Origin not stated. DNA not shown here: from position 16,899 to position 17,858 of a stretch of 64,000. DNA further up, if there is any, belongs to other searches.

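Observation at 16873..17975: AT-rich CDF-like gene flanked by ~190-bp direct repeats derived from the TBDR 3' end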

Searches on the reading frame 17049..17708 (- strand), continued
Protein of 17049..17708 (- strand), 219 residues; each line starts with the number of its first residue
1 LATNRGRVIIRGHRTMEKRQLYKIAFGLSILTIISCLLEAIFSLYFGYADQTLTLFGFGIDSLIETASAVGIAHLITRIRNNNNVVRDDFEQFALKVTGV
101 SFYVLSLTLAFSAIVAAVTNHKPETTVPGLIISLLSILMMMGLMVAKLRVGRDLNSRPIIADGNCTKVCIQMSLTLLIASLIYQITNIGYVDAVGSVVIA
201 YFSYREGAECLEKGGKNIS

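Call 56: find_encoding_contigs(protein=P0241, flank=10000, max_places=4)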
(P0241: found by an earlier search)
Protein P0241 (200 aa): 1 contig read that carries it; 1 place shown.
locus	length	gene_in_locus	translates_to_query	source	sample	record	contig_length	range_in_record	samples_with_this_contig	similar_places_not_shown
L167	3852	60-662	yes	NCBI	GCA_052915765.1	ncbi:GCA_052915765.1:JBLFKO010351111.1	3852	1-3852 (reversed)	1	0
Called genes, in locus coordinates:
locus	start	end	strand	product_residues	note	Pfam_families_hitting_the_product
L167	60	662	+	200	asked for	PF01545:Cation_efflux (weak)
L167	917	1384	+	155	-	PF01475:FUR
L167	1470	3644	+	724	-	PF00141:peroxidase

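Call 67: search_protein_families(library=ncbifam, proteins=[window:17049-17663:-, P0242], max_evalue=0.01)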
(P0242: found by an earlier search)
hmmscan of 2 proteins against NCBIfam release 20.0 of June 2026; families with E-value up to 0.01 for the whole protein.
window:17049-17663:- (204 aa): 4 families
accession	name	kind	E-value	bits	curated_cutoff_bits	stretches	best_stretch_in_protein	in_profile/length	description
TIGR01297.1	CDF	superfamily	5.3e-07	29.2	82.35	1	75-186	70-181/285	cation diffusion facilitator family transporter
NF052621.1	MngEfTpMntE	equivalog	3e-05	23.6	500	1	36-186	28-182/293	manganese efflux transporter MntE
NF050169.1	CatEfflxFieF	equivalog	0.001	18.4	420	1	92-189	90-186/282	cation efflux pump FieF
NF007765.0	PRK10447.1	equivalog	0.0028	17.4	353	1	81-131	19-65/219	FtsH protease modulator YccA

P0242 (210 aa): 4 families
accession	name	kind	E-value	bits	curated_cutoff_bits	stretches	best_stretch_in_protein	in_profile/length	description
TIGR01297.1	CDF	superfamily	6.3e-07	28.9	82.35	1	75-186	70-181/285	cation diffusion facilitator family transporter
NF052621.1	MngEfTpMntE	equivalog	3.3e-05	23.5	500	1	36-186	28-182/293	manganese efflux transporter MntE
NF050169.1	CatEfflxFieF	equivalog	0.00076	18.8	420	1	92-189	90-186/282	cation efflux pump FieF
NF007765.0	PRK10447.1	equivalog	0.0033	17.2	353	1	81-132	19-66/219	FtsH protease modulator YccA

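Call 68: search_solved_structures(query=window:17049-17663:-, max_evalue=0.01)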
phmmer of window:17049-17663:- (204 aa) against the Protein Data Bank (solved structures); distinct sequences matched with E-value up to 0.01: 0.
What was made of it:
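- Closest known: Cation diffusion facilitator. Different: It is far below the NCBIfam cut-offs and has no sequence match in the PDB (calls 67, 68).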

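Call 88: search_protein_families(library=pfam, proteins=[L001:9140-9934:+], max_evalue=0.1)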
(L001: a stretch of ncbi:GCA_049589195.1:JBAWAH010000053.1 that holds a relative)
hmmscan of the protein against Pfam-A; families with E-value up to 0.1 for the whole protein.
L001:9140-9934:+ (264 aa): 0 families
